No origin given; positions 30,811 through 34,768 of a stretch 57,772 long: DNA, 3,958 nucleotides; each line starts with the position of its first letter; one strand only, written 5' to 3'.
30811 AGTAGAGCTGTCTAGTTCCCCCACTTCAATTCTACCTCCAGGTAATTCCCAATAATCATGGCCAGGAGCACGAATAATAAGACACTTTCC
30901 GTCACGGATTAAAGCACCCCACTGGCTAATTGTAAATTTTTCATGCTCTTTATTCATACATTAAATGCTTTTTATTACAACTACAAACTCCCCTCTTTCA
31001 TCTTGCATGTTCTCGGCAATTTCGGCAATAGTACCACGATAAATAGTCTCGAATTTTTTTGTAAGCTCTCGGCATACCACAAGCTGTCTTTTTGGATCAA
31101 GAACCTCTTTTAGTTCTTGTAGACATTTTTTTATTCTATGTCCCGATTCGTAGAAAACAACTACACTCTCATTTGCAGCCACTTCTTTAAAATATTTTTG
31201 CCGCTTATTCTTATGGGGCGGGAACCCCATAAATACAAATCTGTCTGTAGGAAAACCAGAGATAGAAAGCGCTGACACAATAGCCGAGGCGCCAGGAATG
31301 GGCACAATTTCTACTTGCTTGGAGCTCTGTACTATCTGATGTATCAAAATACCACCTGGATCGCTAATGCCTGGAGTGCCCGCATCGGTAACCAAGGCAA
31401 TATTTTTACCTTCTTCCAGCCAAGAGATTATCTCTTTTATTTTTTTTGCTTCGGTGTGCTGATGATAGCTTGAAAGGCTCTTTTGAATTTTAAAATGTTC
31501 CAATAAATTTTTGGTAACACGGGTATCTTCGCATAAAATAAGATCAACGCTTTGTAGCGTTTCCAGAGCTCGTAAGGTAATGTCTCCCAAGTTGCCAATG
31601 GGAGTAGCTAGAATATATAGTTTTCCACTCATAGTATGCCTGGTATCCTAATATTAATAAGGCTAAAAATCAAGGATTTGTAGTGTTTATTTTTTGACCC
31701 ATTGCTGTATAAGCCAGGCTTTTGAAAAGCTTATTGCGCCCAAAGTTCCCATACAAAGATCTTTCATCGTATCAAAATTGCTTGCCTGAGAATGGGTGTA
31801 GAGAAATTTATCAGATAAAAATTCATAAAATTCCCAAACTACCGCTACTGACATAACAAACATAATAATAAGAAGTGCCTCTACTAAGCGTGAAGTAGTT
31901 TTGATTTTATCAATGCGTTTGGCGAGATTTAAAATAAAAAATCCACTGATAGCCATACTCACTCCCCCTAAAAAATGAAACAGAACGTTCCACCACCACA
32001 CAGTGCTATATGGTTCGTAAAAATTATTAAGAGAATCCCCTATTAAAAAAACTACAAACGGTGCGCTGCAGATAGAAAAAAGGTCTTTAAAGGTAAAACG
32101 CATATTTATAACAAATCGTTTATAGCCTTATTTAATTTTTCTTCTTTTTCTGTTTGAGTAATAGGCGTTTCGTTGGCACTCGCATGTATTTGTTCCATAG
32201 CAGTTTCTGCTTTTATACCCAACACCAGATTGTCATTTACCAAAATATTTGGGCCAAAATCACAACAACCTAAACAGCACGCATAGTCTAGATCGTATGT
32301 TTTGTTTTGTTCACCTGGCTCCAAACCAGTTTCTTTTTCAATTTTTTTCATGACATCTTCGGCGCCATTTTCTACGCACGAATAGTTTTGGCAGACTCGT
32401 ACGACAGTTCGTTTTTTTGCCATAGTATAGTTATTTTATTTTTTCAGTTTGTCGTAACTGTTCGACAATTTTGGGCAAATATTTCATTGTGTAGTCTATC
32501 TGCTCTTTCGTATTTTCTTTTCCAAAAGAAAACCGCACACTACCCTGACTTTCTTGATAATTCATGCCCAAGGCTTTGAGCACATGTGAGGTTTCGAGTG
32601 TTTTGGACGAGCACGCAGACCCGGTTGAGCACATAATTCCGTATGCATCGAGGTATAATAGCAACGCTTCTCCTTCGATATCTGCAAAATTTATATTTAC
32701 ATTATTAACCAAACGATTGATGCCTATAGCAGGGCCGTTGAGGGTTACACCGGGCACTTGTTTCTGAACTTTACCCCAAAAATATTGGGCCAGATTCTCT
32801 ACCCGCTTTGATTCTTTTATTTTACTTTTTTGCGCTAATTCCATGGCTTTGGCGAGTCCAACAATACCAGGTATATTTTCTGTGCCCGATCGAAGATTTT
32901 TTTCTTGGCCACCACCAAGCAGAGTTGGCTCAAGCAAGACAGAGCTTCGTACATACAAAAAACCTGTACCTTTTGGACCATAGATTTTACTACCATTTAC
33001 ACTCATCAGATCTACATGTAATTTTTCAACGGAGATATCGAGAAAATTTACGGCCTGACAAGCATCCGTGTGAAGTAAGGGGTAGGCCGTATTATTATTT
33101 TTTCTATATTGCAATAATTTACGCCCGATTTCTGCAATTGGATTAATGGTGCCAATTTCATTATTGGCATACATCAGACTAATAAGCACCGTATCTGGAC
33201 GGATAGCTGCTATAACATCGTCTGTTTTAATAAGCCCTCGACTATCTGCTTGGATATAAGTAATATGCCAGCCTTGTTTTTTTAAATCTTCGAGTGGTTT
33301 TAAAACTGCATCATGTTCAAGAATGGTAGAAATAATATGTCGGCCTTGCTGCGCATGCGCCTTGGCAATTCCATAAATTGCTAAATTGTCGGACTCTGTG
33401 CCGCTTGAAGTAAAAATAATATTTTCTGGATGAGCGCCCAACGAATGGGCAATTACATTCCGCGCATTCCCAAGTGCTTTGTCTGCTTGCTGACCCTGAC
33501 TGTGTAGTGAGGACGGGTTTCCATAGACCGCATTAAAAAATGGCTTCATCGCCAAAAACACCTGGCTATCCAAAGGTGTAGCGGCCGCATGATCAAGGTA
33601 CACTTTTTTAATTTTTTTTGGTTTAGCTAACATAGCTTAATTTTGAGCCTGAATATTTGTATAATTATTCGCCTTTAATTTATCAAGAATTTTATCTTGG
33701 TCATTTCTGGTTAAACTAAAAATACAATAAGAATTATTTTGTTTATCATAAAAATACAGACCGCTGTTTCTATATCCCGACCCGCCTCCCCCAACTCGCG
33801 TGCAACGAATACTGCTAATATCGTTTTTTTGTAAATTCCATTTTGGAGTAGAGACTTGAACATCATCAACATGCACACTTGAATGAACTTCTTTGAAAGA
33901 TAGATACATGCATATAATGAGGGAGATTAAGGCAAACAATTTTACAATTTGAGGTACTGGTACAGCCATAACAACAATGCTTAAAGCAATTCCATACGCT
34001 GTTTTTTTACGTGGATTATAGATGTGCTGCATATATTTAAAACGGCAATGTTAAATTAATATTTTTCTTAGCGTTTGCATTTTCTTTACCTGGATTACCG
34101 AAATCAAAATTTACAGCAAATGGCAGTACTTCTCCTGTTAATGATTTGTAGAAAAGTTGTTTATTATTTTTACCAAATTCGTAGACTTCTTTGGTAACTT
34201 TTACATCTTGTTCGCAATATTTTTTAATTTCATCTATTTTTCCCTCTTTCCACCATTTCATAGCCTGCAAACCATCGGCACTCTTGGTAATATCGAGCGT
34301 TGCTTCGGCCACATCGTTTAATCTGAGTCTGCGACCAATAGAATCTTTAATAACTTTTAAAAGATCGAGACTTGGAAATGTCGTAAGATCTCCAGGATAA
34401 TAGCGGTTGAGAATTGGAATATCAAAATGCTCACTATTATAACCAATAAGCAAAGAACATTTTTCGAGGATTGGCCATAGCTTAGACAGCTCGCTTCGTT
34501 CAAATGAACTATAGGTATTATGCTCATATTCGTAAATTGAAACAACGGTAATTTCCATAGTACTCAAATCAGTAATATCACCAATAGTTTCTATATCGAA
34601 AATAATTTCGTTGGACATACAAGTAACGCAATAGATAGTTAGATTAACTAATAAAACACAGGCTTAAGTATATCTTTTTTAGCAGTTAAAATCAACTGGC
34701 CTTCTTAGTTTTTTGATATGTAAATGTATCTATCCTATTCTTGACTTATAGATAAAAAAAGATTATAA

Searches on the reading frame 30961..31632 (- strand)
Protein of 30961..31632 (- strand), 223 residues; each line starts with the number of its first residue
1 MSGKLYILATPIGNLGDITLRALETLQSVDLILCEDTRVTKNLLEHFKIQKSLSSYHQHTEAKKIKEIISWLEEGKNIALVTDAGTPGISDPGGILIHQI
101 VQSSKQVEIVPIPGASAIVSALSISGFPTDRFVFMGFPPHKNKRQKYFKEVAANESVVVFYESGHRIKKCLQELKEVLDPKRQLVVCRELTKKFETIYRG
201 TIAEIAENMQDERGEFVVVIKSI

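Call 57: search_protein_families(library=pfam, proteins=[window:30961-31632:-], max_evalue=0.00001)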
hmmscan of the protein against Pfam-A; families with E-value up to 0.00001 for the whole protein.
window:30961-31632:- (223 aa): 1 family
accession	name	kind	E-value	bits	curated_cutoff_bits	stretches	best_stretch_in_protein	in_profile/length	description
PF00590.25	TP_methylase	-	4e-37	128.7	27.8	1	4-206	1-212/212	Tetrapyrrole (Corrin/Porphyrin) Methylases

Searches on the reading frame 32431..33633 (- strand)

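Call 57: search_protein_families(library=pfam, proteins=[window:32431-33633:-], max_evalue=0.00001)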
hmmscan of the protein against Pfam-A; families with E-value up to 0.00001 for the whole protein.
window:32431-33633:- (400 aa): 1 family
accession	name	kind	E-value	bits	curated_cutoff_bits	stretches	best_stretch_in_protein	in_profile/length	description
PF00266.25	Aminotran_5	-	3.1e-76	257.2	21.5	1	11-381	1-370/371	Aminotransferase class-V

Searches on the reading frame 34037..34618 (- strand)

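Call 57: search_protein_families(library=pfam, proteins=[window:34037-34618:-], max_evalue=0.00001)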
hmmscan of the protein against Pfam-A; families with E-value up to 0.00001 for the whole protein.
window:34037-34618:- (193 aa): 2 families
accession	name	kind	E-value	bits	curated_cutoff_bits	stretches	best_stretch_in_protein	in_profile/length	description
PF13482.12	RNase_H_2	-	7.6e-14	52.4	22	1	6-147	2-162/165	RNase_H superfamily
PF10108.15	DNA_pol_B_exo2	-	1.4e-08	35.2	24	0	84-145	106-169/213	Predicted 3'-5' exonuclease related to the exonuclease domain of PolB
